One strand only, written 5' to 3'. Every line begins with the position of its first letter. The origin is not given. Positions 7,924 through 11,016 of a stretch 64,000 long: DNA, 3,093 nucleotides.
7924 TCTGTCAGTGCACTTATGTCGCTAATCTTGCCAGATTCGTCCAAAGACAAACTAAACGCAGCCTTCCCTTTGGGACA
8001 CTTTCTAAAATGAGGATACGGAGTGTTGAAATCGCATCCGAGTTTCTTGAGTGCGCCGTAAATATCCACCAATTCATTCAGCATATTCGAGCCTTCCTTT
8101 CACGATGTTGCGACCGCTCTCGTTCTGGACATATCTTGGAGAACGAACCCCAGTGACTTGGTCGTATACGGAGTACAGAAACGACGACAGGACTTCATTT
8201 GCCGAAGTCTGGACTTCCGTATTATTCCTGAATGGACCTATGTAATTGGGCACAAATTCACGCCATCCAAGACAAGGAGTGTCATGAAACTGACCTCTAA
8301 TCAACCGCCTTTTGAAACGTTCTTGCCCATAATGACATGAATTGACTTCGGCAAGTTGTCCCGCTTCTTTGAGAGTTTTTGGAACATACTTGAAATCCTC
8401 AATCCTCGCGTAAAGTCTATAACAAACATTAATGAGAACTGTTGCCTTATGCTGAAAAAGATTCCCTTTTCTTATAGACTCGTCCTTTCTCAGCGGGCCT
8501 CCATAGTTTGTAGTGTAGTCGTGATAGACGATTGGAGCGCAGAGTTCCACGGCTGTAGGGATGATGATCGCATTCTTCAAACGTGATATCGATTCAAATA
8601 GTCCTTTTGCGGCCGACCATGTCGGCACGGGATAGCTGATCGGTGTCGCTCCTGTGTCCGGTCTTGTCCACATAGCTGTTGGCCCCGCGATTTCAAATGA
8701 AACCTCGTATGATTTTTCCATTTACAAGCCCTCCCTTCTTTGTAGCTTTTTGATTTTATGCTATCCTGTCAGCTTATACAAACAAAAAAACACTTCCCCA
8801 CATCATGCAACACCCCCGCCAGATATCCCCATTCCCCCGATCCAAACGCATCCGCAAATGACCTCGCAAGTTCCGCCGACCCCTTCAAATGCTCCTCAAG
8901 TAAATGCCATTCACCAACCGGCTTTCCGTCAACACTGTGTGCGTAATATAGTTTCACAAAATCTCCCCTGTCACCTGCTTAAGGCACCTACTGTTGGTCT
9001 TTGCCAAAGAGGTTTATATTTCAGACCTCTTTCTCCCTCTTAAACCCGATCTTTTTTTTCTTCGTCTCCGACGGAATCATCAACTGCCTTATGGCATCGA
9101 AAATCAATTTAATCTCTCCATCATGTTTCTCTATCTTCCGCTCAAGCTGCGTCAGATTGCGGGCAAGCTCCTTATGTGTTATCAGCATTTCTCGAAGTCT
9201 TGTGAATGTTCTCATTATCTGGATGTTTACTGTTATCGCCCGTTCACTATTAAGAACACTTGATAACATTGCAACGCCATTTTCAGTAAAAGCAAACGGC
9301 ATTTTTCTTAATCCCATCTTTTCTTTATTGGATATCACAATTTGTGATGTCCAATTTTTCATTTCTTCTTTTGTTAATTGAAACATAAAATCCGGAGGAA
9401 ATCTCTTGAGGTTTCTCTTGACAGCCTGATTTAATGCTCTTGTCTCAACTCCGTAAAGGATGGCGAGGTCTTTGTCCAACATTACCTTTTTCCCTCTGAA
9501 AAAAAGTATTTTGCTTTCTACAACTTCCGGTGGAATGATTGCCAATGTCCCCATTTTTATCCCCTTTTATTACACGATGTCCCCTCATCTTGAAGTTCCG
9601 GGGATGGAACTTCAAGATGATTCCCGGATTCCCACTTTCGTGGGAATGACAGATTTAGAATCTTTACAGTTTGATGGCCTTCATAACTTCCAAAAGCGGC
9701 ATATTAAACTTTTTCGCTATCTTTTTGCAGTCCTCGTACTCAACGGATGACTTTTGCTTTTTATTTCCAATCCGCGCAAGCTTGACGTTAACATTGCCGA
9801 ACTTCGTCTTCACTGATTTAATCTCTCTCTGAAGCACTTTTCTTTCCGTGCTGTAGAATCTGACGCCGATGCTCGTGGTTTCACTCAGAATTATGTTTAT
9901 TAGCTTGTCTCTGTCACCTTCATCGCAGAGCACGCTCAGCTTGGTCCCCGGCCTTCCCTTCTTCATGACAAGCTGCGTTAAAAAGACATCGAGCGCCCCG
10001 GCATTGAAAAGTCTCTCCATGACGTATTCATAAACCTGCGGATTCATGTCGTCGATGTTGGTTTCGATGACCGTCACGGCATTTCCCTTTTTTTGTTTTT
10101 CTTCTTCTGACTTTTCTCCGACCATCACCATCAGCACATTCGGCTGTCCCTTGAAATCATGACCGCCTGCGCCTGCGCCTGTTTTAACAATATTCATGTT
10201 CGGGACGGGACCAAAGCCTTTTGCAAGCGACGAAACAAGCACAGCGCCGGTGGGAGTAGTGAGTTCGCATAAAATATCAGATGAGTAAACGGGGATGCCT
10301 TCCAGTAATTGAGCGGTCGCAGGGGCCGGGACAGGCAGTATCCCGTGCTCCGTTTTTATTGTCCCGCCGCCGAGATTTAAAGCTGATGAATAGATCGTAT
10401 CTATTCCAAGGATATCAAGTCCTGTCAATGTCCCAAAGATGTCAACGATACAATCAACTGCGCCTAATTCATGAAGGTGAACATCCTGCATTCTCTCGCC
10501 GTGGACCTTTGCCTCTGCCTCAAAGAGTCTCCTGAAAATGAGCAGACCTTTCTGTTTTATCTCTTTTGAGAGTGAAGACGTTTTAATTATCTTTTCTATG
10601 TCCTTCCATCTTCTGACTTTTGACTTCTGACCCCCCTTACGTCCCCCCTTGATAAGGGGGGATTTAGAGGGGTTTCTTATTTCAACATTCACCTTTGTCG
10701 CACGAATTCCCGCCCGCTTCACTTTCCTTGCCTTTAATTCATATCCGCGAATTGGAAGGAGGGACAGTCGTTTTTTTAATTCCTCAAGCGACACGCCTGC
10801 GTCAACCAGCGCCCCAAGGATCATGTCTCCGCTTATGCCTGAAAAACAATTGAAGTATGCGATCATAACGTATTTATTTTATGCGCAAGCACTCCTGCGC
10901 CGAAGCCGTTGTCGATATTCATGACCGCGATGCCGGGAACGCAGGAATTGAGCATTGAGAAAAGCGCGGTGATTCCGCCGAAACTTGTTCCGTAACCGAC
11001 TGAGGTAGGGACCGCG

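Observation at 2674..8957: Type I-C locus with an apparently swapped interference module: broken canonical cas3 upstream, divergent cas5-cas8-cas7-cas3 downstream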

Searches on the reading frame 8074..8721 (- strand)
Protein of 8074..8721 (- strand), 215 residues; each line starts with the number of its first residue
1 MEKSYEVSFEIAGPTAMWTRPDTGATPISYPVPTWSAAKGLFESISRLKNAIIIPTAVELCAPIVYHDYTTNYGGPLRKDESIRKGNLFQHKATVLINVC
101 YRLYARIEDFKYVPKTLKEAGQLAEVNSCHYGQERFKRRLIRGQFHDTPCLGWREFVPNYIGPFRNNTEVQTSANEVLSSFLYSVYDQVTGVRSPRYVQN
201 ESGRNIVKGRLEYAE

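Call 3: search_protein_families(library=ncbifam, proteins=[window:8074-8721:-], max_evalue=0.01)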
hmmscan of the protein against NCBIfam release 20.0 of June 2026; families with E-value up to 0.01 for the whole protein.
window:8074-8721:- (215 aa): 3 families
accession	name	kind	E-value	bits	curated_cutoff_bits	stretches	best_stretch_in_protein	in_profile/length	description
TIGR01876.1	cas_Cas5d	exception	9.4e-08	32.4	85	1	9-158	1-136/203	type I-C CRISPR-associated protein Cas5c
TIGR02593.1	CRISPR_cas5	subfamily_domain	1.6e-06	27.8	17.8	1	8-45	3-40/43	CRISPR-associated protein Cas5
TIGR02592.1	cas_Cas5h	exception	6.5e-05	22.7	97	0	8-56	4-52/241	type I-B CRISPR-associated protein Cas5b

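Call 4: search_protein_families(library=pfam, proteins=[window:8074-8721:-], max_evalue=0.01)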
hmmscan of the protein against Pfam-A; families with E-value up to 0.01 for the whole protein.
window:8074-8721:- (215 aa): 1 family
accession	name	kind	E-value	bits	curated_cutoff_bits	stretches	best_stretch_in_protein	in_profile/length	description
PF09704.15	Cas_Cas5d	-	1.3e-10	42.1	23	1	9-160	4-150/217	CRISPR-associated protein (Cas_Cas5)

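Call 15: search_protein_families(library=padloc, proteins=[window:8074-8721:-], max_evalue=0.1)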
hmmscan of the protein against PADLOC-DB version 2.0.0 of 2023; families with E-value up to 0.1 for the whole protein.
window:8074-8721:- (215 aa): 10 families
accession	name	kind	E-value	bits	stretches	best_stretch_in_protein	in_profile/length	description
PDLC01264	Cas5c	-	3.2e-18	64.6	1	8-185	2-155/178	CAS-I-C; effector_G5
PDLC01365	Cas5c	-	3.2e-18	64.6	1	8-185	2-155/178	CAS-I-C; effector_G5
PDLC01306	Cas5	-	2.2e-11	42.3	1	9-163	3-134/174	CAS-I; effector_G5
PDLC01644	Cas5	-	9e-10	37.2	1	9-159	4-136/192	CAS-I; effector_G5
PDLC00948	Cas5c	-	2.5e-08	32.4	1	9-158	1-136/203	"CRISPR-associated protein Cas5, subtype I-C/DVULG"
PDLC00950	Cas5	-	4.2e-07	27.8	1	8-45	3-40/43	CRISPR-associated protein Cas5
PDLC00951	Cas5b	-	1.7e-05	22.7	0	8-56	4-52/241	"CRISPR-associated protein Cas5, subtype I-B/HMARI"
PDLC02096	Cas5b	-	1.9e-05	22.5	1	9-113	6-110/223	-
PDLC01305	Cas5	-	0.00013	20.1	1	8-45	2-39/174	CAS-I-B; effector_G5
PDLC01432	Cas5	-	0.00048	18.4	1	8-189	5-162/211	CAS-I-B; effector_G5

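Call 41: search_solved_structures(query=window:8074-8721:-, max_evalue=1, show_alignments=2)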
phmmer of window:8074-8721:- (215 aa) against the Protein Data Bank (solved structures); distinct sequences matched with E-value up to 1: 8.
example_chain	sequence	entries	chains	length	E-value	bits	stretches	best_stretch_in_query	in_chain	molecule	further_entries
8g9t_N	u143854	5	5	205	6.7e-09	38.8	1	9-197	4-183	Cas5 | pre-crRNA processing endonuclease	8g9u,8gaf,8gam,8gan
8g9s_N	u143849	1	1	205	1.8e-08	37.4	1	9-197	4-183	Cas5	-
3vzi_A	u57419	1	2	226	1.9e-08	37.4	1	4-160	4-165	Crispr-associated protein Cas5, dvulg subtype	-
3kg4_A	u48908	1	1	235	2.5e-07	33.7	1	7-160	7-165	Uncharacterized protein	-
8dex_A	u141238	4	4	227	1.4e-06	31.3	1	3-159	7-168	pre-crRNA processing endonuclease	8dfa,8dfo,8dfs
8dej_A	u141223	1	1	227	1.4e-06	31.3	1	3-159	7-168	pre-crRNA processing endonuclease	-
7kha_A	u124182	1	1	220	5.2e-06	29.4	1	5-159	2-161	CRISPR-associated protein, CT1134 family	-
4f3m_A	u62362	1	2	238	0.00087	22.1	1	5-65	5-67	BH0337 protein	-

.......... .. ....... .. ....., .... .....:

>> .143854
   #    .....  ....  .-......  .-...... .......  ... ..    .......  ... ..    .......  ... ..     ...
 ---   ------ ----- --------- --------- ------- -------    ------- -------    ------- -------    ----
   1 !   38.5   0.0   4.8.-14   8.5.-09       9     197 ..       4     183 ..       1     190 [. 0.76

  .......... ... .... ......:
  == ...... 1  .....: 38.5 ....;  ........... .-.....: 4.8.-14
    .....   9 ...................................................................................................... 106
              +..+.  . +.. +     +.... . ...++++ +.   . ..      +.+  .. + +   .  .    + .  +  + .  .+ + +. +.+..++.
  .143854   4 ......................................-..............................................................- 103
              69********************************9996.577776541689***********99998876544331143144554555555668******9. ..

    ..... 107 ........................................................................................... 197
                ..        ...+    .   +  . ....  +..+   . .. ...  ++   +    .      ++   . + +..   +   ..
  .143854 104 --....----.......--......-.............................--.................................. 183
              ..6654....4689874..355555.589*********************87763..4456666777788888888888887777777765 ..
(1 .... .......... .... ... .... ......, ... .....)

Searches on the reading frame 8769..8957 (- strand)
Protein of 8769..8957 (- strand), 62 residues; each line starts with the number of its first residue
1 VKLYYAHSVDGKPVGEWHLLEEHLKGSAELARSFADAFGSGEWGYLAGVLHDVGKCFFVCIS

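Call 3: search_protein_families(library=ncbifam, proteins=[window:8769-8957:-], max_evalue=0.01)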
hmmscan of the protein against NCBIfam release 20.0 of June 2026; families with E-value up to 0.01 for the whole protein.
window:8769-8957:- (62 aa): 2 families
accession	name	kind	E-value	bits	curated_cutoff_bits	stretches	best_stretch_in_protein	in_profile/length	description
TIGR01596.1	cas3_HD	equivalog_domain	4.5e-08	33.3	43.45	1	20-56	1-45/178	CRISPR-associated endonuclease Cas3''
TIGR02621.3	cas3_GSU0051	exception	0.0016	17.3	400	1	13-56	664-711/854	type I-G CRISPR-associated helicase/endonuclease Cas3g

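Call 4: search_protein_families(library=pfam, proteins=[window:8769-8957:-], max_evalue=0.01)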
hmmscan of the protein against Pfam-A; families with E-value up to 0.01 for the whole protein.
window:8769-8957:- (62 aa): 1 family
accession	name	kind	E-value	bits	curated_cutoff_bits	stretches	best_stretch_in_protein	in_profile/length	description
PF01966.28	HD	-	0.00016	22.4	22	1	22-57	3-40/116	HD domain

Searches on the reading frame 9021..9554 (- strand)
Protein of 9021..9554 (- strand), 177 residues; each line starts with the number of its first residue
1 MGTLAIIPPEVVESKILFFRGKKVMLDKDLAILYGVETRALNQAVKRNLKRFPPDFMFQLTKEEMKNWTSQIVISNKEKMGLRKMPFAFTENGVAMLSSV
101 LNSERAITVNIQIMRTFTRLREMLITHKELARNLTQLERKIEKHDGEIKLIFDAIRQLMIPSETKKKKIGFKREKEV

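Call 3: search_protein_families(library=ncbifam, proteins=[window:9021-9554:-], max_evalue=0.01)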
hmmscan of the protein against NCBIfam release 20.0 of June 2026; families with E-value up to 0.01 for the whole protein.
window:9021-9554:- (177 aa): 0 families

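Call 4: search_protein_families(library=pfam, proteins=[window:9021-9554:-], max_evalue=0.01)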
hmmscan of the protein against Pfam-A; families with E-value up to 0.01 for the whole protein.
window:9021-9554:- (177 aa): 1 family
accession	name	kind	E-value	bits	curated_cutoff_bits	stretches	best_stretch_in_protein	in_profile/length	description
PF10543.14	ORF6N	-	1.4e-34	118.6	27.8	1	14-100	1-86/86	ORF6N domain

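Call 15: search_protein_families(library=padloc, proteins=[window:9021-9554:-], max_evalue=0.1)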
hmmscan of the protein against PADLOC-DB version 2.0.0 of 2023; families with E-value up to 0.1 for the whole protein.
window:9021-9554:- (177 aa): 5 families
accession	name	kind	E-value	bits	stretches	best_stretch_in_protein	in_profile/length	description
PDLC04856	PDC-S05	-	3e-59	197.7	1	6-172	6-176/177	-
PDLC04869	PDC-S05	-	1.2e-56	190.1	1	7-171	12-176/306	-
PDLC04849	PDC-S05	-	8.1e-38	128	1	9-155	7-151/183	-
PDLC01513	Cas8a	-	0.0074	14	1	3-90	199-280/327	CAS-I-A; effector_LS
PDLC01691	Cas12f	-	0.017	13.1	1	46-142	114-198/332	CAS-V-F; effector__SPE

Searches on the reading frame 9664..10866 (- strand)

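Call 3: search_protein_families(library=ncbifam, proteins=[window:9664-10866:-], max_evalue=0.01)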
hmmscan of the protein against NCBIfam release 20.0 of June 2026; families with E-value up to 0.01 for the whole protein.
window:9664-10866:- (400 aa): 2 families
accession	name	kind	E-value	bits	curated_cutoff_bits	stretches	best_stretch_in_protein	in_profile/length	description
TIGR00299.2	nickel_LarC1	equivalog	2.8e-58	196.3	90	1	85-249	1-165/165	nickel pincer cofactor biosynthesis protein LarC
NF052512.1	nickel_LarC2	equivalog_domain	6.4e-48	161.7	50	1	264-381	1-118/118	nickel pincer cofactor biosynthesis protein LarC2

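Call 4: search_protein_families(library=pfam, proteins=[window:9664-10866:-], max_evalue=0.01)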
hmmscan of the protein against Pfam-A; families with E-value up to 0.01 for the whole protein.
window:9664-10866:- (400 aa): 2 families
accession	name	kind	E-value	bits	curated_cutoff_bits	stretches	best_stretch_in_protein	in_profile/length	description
PF01969.22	Ni_insertion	-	5.5e-144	480.4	22.1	1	3-395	1-375/375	Nickel insertion protein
PF24655.1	DUF7645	-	0.00081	19.8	27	1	364-397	15-48/62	Domain of unknown function (DUF7645)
